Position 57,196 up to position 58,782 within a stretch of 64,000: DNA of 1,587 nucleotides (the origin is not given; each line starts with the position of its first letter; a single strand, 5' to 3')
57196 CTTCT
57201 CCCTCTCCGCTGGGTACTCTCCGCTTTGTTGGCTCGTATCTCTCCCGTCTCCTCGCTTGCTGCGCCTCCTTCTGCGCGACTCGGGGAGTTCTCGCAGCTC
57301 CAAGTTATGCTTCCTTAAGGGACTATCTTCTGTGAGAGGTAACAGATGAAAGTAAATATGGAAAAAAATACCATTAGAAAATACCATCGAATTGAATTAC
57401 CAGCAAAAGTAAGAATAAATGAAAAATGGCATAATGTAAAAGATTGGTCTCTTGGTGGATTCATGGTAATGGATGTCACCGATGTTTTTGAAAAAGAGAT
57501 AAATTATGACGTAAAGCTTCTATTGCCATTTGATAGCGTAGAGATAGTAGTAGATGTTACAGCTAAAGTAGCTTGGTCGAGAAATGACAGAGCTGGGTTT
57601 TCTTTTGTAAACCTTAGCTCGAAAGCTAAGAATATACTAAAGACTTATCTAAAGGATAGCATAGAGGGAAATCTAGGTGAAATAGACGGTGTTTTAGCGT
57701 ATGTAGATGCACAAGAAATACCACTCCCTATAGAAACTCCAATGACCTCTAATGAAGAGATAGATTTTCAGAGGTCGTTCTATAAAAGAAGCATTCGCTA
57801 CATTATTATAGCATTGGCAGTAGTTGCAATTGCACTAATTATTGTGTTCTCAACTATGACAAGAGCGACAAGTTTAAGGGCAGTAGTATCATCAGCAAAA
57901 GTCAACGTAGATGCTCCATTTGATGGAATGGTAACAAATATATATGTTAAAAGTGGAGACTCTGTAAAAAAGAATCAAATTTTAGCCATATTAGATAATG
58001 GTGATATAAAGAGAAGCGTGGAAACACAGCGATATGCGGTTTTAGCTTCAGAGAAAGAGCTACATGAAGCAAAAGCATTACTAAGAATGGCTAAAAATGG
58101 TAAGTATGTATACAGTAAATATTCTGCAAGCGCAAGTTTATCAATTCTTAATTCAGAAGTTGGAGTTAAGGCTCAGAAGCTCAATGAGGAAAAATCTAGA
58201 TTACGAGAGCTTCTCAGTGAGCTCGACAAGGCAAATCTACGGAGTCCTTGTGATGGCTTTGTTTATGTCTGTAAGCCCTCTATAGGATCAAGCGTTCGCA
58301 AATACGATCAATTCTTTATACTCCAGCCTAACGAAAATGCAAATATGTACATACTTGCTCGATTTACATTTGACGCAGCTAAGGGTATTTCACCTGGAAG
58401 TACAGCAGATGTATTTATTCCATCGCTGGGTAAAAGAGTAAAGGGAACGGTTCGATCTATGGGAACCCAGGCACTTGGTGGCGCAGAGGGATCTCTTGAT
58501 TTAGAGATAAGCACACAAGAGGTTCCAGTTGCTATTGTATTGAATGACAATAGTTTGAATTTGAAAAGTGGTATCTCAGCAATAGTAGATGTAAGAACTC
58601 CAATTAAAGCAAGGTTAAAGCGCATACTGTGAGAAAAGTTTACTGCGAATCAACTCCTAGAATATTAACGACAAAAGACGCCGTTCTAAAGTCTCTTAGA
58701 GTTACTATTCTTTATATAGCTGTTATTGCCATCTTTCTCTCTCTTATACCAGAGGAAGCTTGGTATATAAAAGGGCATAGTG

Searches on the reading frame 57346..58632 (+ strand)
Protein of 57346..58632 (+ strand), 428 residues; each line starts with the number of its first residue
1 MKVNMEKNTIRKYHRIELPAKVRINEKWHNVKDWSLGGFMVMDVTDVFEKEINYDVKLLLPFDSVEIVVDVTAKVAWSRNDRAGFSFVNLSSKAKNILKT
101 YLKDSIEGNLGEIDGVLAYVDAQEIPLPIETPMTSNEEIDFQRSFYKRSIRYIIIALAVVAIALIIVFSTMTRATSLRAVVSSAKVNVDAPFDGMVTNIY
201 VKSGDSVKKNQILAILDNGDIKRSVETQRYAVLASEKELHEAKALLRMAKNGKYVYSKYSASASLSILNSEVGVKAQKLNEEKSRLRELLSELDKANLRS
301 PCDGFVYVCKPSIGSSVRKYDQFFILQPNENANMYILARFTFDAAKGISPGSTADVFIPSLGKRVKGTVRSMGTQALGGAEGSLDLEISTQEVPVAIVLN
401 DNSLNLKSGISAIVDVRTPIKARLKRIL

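Call 8: search_protein_families(library=pfam, proteins=[window:57346-58632:+], max_evalue=0.01)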
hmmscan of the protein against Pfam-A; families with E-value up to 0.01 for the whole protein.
window:57346-58632:+ (428 aa): 5 families
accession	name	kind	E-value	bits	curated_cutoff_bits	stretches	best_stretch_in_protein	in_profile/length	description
PF07238.19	PilZ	-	5.5e-08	33.5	22.5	1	11-102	3-100/102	PilZ domain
PF13533.13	Biotin_lipoyl_2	-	4.2e-06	26.9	29.8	1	186-217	1-32/32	Biotin-lipoyl like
PF13437.12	HlyD_3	-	3.1e-05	25.1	22.2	0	298-392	2-95/106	HlyD family secretion protein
PF16576.10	HlyD_D23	-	3.4e-05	23.7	30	1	185-372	19-184/214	Barrel-sandwich domain of CusB or HlyD membrane-fusion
PF00364.28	Biotin_lipoyl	-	0.00023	21.3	22.1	1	185-216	42-73/73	Biotin-requiring enzyme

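Call 53: search_protein_families(library=ncbifam, proteins=[window:57346-58632:+], max_evalue=0.001)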
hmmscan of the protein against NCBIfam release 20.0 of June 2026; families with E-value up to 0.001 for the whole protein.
window:57346-58632:+ (428 aa): 16 families
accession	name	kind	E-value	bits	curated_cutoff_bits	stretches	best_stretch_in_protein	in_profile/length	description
TIGR00999.1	8a0102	subfamily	1.6e-18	66.8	319.3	2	204-421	1-206/271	CzcB/NccB family metal efflux transporter periplasmic adaptor subunit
TIGR01730.1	RND_mfp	subfamily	4.1e-17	62.1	94.9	1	180-419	21-247/322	efflux RND transporter periplasmic adaptor subunit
TIGR00998.1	8a0101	subfamily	4.5e-14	52.1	390.8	2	227-374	150-283/334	EmrA/EmrK family multidrug efflux transporter periplasmic adaptor subunit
NF007850.1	PRK10559.1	equivalog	1.1e-10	41.2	400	1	148-374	4-224/303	p-hydroxybenzoic acid efflux pump subunit AaeA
TIGR01843.1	type_I_hlyD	subfamily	1.9e-10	40.3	208.65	1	153-269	9-124/422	HlyD family type I secretion periplasmic adaptor subunit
NF007785.0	PRK10476.1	equivalog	4.6e-10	38.8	376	1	236-375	151-287/347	multidrug transporter subunit MdtN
NF011715.0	PRK15136.1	equivalog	4.6e-09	35.4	563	1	151-240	25-116/390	multidrug efflux MFS transporter periplasmic adaptor subunit EmrA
TIGR02971.1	heterocyst_DevB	subfamily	5.9e-09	35.8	129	0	225-375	137-281/327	ABC exporter membrane fusion protein, DevB family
TIGR03794.1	NHLM_micro_HlyD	equivalog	2.1e-07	30.2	156.2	1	182-292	55-164/421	NHLP bacteriocin system secretion protein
NF008606.0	PRK11578.1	equivalog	7.4e-06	25.3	342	1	184-251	60-127/371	macrolide transporter subunit MacA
NF006761.0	PRK09282.1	domain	0.00011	20.8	402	1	172-230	508-566/591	pyruvate carboxylase subunit B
NF005117.0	PRK06549.1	equivalog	0.00021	21.9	159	1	176-218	52-94/130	acetyl-CoA carboxylase biotin carboxyl carrier protein subunit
NF004309.0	PRK05704.1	equivalog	0.00029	20.3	449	1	185-283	45-137/408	2-oxoglutarate dehydrogenase complex dihydrolipoyllysine-residue succinyltransferase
NF002939.0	PRK03598.1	equivalog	0.00041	19.6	393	1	152-248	10-107/332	secretion protein HlyD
TIGR01347.1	sucB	equivalog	0.00045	19.5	378.65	1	185-284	43-136/404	dihydrolipoyllysine-residue succinyltransferase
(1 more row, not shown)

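Call 56: search_solved_structures(query=window:57346-58632:+, max_evalue=0.01, show_alignments=1)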
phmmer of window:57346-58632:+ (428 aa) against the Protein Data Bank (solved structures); distinct sequences matched with E-value up to 0.01: 11.
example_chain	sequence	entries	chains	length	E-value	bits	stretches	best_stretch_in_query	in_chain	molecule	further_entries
6vej_P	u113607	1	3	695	6e-05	25.3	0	165-327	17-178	Probable Resistance-Nodulation-Cell Division (RND) efflux membrane fusion protein,Probable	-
8zar_A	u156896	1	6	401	7e-05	25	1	149-242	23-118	Multidrug export protein EmrA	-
4dk0_A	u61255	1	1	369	0.00022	23.4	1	180-306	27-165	Putative MacA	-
4dk1_A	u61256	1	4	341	0.00031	22.9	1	180-285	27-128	Putative MacA, Multidrug resistance protein mexA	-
20yy_D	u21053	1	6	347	0.0014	20.8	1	193-330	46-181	Multidrug efflux RND transporter periplasmic adaptor subunit MexJ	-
8zal_A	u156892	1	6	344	0.0025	19.9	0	180-242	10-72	Multidrug export protein EmrA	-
9qgy_G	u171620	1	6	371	0.0036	19.4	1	183-296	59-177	Macrolide export protein MacA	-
1o78_A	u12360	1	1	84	0.0044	19.1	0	184-217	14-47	BIOTIN CARBOXYL CARRIER PROTEIN OF METHYLMALONYL-COA CARBOXYL-TRANSFERASE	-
1dcz_A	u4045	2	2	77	0.0048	19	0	187-218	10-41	TRANSCARBOXYLASE 1.3S SUBUNIT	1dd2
5nik_D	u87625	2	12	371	0.0068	18.5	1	183-260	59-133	Macrolide export protein MacA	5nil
3fpp_A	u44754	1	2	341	0.007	18.5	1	183-260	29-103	Macrolide-specific efflux protein macA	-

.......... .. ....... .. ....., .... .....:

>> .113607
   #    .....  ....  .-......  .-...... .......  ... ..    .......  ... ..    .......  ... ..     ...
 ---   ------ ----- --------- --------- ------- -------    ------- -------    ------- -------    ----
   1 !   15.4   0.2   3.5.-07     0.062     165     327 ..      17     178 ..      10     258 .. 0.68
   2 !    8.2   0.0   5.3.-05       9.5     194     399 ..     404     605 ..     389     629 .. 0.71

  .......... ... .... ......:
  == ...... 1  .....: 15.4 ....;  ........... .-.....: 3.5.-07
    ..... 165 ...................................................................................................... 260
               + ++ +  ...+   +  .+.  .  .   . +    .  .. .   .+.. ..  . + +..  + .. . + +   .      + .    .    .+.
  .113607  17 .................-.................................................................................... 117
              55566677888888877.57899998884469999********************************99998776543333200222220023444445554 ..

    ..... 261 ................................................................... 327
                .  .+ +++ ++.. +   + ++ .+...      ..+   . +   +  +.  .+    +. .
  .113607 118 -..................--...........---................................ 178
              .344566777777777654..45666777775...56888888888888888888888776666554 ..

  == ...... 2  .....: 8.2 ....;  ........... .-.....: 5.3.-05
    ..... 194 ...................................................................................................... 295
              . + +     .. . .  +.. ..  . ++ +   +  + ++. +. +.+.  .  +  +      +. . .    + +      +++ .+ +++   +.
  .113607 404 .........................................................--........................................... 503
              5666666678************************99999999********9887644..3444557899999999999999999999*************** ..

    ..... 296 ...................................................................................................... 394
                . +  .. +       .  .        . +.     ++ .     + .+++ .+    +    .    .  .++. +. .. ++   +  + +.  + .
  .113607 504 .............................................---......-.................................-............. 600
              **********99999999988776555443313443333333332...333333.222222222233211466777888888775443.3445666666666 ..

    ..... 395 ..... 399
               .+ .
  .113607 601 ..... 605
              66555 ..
